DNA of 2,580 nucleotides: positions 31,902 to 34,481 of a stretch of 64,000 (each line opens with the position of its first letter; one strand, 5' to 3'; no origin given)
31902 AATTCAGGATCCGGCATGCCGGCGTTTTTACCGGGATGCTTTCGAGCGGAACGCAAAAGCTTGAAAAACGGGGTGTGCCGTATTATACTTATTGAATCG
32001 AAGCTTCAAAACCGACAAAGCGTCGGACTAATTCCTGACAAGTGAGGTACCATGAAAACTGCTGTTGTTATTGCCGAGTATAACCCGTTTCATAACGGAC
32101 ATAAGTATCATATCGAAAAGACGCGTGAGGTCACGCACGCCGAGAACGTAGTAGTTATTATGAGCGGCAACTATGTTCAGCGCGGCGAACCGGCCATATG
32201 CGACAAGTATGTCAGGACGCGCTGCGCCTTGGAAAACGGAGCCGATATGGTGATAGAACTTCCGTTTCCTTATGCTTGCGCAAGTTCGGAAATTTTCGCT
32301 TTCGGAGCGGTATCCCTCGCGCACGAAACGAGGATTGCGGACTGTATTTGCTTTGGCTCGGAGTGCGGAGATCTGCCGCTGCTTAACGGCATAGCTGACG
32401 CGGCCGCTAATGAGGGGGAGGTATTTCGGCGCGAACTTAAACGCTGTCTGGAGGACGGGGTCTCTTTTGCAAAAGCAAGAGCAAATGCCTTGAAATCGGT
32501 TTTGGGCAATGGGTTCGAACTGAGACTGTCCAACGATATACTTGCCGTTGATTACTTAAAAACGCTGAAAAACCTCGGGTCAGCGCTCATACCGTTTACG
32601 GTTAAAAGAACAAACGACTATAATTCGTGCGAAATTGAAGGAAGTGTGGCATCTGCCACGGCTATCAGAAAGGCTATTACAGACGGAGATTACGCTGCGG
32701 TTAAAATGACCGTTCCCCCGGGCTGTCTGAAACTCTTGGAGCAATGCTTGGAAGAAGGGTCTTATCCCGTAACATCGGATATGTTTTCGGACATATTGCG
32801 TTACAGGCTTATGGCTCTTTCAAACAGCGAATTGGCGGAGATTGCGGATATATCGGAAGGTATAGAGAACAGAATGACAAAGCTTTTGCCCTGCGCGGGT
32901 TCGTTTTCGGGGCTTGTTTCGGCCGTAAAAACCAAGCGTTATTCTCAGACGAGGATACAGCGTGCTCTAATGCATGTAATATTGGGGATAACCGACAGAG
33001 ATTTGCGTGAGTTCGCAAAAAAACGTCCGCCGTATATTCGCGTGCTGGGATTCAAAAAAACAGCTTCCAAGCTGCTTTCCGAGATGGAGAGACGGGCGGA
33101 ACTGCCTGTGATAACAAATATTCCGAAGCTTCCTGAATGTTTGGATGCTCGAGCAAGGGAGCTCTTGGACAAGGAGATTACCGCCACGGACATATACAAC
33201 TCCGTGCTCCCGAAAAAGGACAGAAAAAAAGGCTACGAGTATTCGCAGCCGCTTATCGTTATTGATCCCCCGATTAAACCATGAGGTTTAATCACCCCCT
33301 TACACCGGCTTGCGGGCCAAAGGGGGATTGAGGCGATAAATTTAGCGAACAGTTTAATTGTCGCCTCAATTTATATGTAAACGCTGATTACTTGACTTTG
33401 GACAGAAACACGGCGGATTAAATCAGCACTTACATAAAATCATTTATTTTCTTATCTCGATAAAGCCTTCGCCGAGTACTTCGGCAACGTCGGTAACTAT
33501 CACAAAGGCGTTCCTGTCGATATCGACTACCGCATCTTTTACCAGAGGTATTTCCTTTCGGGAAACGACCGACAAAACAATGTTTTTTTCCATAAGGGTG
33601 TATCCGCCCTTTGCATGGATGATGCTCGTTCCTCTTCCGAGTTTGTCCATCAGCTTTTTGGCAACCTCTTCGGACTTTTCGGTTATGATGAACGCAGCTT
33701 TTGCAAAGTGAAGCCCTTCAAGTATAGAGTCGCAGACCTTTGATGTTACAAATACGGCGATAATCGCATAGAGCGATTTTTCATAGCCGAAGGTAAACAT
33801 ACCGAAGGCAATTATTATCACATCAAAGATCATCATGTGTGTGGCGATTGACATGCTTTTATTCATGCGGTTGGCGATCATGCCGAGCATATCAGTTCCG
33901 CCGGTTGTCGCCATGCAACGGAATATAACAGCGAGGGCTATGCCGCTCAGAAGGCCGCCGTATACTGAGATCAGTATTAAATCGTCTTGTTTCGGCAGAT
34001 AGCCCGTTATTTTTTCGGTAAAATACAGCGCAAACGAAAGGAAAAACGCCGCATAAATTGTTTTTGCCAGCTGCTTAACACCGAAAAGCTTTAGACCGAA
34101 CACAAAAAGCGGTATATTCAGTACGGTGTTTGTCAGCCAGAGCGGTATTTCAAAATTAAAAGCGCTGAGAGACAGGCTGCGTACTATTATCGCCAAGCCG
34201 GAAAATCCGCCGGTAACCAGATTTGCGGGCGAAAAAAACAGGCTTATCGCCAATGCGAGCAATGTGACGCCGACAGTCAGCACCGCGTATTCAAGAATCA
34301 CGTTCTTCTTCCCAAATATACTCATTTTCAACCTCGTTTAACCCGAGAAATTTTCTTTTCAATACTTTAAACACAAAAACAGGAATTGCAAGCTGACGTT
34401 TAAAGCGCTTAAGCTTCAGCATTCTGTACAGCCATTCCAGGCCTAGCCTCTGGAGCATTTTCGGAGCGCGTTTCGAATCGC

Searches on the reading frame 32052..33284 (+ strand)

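Call 44: search_protein_families(library=pfam, proteins=[window:32052-33284:+], max_evalue=0.001)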
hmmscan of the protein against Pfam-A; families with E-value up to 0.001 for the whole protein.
window:32052-33284:+ (410 aa): 3 families
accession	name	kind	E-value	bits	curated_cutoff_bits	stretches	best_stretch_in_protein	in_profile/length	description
PF05636.17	HIGH_NTase1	-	7.1e-133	444.2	27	1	1-393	1-397/402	HIGH Nucleotidyl Transferase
PF16581.11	HIGH_NTase1_ass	-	1e-05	26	26.7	1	200-333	74-205/205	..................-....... C-terminal region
PF08218.17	Citrate_ly_lig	-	0.00011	22.4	20.9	0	4-34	2-32/182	Citrate lyase ligase C-terminal domain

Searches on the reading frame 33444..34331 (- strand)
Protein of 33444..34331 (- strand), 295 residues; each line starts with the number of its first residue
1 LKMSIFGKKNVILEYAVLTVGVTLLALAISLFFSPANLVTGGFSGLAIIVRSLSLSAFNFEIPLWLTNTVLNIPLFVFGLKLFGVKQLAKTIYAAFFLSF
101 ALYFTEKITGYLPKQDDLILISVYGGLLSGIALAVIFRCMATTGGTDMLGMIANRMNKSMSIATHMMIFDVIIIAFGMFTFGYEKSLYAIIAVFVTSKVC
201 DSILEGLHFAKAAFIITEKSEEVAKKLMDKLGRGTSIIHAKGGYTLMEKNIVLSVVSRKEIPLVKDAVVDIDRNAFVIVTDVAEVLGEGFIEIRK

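Call 44: search_protein_families(library=pfam, proteins=[window:33444-34331:-], max_evalue=0.001)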
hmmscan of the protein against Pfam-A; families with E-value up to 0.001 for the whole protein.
window:33444-34331:- (295 aa): 2 families
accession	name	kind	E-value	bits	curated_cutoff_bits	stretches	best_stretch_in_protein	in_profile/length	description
PF02588.21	YitT_membrane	-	1.3e-54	185.2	24.3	1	15-228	2-205/205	Uncharacterised 5xTM membrane BCR, YitT family COG1284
PF10035.14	DUF2179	-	8.8e-18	64.3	22.8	1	233-287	1-55/55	Uncharacterized protein conserved in bacteria (DUF2179)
